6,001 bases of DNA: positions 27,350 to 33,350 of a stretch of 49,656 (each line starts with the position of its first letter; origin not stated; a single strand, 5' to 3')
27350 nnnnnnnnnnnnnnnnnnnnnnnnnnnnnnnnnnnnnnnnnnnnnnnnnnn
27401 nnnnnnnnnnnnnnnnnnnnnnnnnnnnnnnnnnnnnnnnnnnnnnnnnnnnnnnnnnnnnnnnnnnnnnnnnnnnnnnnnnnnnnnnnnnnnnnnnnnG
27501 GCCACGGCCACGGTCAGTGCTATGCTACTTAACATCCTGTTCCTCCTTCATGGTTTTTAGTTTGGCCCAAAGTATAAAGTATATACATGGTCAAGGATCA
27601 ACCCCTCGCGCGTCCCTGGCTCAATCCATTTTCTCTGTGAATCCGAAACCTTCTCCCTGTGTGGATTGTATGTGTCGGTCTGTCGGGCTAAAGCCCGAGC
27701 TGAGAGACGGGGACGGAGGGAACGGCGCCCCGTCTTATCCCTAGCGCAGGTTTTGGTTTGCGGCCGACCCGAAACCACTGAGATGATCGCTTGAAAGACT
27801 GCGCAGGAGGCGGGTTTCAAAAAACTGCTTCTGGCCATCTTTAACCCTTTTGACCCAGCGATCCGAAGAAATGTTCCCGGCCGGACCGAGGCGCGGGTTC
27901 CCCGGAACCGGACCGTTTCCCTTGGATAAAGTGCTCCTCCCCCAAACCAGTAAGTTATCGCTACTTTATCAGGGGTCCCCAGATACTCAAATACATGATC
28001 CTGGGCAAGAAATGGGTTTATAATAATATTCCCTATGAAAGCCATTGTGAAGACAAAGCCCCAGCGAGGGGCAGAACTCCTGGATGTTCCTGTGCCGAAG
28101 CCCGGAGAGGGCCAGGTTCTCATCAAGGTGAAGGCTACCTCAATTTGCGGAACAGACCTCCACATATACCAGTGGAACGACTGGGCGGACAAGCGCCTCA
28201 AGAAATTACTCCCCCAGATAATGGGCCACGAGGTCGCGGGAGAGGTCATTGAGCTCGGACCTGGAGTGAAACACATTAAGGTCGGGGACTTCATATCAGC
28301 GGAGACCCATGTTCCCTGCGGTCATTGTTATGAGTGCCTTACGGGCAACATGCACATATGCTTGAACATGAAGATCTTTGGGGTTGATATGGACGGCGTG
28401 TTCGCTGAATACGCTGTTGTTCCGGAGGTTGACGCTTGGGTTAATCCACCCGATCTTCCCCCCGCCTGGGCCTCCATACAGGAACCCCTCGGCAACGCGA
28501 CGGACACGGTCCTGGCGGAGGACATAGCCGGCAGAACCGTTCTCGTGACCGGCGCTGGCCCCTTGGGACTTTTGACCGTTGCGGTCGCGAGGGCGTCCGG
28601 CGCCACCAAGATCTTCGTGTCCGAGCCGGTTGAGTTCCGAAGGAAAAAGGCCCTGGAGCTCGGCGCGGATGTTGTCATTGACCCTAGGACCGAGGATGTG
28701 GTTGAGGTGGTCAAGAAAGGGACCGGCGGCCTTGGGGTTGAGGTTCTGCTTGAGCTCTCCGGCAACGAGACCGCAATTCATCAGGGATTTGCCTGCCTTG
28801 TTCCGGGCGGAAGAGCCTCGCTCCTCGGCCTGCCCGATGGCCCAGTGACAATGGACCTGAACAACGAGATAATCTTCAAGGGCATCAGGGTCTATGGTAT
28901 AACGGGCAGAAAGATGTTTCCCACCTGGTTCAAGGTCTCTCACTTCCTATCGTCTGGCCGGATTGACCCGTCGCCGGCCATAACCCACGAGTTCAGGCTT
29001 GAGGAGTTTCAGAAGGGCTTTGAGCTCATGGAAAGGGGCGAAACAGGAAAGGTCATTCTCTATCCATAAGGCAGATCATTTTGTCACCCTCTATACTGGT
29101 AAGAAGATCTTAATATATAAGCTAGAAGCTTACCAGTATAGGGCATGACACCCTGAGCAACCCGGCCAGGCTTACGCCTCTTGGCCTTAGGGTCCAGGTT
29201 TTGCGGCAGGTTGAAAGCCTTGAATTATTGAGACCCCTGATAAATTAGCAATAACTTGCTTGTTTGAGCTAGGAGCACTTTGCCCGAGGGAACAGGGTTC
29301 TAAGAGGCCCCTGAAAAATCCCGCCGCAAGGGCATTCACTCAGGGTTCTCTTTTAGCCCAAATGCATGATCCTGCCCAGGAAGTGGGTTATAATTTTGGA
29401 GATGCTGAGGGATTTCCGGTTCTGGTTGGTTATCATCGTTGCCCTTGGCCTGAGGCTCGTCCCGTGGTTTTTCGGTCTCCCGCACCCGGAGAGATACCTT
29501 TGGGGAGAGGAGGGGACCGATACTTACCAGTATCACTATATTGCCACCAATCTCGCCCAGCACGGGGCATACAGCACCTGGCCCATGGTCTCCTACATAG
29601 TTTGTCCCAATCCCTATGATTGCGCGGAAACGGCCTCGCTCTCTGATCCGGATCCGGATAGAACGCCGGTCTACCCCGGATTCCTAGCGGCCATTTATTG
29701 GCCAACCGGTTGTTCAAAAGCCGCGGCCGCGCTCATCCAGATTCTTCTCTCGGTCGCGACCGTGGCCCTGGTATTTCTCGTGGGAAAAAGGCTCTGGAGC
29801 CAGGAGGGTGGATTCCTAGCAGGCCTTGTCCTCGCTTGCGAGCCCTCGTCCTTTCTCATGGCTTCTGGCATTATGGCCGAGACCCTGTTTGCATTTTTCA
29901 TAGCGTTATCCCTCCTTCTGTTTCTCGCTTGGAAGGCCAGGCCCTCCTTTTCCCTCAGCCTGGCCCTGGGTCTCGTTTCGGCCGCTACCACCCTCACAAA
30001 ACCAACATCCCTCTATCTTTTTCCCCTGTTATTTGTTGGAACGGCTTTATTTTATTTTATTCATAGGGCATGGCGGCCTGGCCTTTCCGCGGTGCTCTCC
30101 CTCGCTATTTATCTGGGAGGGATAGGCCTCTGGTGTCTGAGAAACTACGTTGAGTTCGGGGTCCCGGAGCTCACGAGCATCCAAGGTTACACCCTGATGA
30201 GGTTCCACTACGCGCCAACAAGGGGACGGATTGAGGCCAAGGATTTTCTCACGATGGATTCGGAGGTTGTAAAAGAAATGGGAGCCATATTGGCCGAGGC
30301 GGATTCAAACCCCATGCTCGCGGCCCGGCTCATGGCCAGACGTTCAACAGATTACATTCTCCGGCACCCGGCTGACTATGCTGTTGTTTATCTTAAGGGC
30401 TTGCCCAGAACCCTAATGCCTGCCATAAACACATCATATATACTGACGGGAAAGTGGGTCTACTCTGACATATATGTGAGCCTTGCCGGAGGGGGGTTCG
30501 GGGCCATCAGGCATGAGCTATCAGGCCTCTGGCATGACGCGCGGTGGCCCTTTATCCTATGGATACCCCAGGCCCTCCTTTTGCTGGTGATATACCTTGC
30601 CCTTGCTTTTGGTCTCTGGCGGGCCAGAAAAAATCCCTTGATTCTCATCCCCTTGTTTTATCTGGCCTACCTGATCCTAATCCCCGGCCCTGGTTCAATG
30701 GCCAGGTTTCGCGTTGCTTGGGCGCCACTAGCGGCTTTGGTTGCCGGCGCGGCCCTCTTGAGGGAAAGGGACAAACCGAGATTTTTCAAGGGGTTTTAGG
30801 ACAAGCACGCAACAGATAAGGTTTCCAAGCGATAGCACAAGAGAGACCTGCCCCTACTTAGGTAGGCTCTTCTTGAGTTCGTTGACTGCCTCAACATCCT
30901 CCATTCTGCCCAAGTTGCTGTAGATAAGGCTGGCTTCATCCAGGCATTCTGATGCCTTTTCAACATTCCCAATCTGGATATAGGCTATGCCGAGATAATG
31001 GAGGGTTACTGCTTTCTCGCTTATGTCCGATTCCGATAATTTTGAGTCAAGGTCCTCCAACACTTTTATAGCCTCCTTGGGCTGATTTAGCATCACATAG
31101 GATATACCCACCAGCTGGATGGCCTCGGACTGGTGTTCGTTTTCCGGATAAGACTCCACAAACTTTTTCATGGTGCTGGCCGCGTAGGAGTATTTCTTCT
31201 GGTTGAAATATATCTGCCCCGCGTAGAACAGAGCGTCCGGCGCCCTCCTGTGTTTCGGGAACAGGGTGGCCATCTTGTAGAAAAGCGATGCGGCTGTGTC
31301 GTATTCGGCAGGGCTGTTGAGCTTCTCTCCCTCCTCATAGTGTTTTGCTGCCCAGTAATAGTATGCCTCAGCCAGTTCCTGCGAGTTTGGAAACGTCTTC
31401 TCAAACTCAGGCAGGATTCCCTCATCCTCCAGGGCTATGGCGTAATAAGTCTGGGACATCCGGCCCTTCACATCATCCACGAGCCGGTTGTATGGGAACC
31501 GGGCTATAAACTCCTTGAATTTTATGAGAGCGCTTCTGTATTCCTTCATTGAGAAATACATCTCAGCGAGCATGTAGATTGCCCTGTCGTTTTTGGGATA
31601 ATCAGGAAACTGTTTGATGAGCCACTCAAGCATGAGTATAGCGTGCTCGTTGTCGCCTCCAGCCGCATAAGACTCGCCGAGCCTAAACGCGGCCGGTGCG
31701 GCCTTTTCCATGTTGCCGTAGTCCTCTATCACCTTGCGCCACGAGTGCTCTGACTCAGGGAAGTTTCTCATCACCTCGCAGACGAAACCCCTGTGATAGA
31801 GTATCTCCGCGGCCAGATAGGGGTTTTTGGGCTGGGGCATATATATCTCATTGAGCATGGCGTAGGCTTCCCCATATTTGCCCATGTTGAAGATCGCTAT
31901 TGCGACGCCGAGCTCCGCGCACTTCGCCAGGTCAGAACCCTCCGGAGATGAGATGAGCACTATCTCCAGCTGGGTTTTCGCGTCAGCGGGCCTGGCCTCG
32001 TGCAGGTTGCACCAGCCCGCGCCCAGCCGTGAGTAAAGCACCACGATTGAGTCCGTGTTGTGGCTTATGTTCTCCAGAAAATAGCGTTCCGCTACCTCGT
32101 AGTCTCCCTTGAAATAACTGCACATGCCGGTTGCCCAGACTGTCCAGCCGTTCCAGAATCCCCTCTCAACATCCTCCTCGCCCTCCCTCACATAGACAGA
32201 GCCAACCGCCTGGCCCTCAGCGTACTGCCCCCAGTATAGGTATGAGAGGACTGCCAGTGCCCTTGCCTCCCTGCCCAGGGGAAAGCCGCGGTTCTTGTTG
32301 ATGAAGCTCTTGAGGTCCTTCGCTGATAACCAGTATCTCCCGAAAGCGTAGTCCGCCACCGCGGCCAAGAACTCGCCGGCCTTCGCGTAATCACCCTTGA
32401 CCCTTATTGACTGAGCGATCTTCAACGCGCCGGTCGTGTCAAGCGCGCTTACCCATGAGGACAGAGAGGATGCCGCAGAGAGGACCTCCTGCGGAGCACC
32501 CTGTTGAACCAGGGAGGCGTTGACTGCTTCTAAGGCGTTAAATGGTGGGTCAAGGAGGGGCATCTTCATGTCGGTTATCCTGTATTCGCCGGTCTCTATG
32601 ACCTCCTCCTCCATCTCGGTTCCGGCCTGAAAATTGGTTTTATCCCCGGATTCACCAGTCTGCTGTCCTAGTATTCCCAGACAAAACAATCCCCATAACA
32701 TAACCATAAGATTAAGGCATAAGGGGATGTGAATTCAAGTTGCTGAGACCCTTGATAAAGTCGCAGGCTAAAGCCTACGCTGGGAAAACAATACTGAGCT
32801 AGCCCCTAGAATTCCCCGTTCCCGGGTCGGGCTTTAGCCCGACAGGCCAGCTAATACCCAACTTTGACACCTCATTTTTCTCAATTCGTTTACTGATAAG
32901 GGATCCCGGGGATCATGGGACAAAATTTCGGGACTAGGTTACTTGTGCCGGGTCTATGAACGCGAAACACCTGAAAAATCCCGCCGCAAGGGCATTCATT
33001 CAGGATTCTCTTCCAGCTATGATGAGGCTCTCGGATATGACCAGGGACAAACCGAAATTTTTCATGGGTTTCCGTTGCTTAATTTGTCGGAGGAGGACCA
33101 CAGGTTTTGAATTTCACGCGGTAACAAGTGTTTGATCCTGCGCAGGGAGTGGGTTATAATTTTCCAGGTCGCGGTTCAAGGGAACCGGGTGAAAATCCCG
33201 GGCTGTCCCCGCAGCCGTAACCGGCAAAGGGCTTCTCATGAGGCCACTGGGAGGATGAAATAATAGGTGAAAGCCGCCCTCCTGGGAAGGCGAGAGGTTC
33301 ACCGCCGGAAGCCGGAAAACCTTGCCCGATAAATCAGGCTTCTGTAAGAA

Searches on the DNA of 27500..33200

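Call 28: search_rna_families(source=window, start=27500, end=33200, threshold=evalue, max_evalue=10)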
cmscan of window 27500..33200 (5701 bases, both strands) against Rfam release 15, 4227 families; matches with E-value up to 10: 2.
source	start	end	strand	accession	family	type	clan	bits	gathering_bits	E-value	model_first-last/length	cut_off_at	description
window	33155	33200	+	RF00174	Cobalamin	Cis-reg; riboswitch;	CL00101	16.2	31.5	0.7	1-66/189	3'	Cobalamin riboswitch aptamer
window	29861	29883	-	RF01330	CRISPR-DR16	Gene; CRISPR;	-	16.2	35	9.7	1-37/37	no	CRISPR RNA direct repeat element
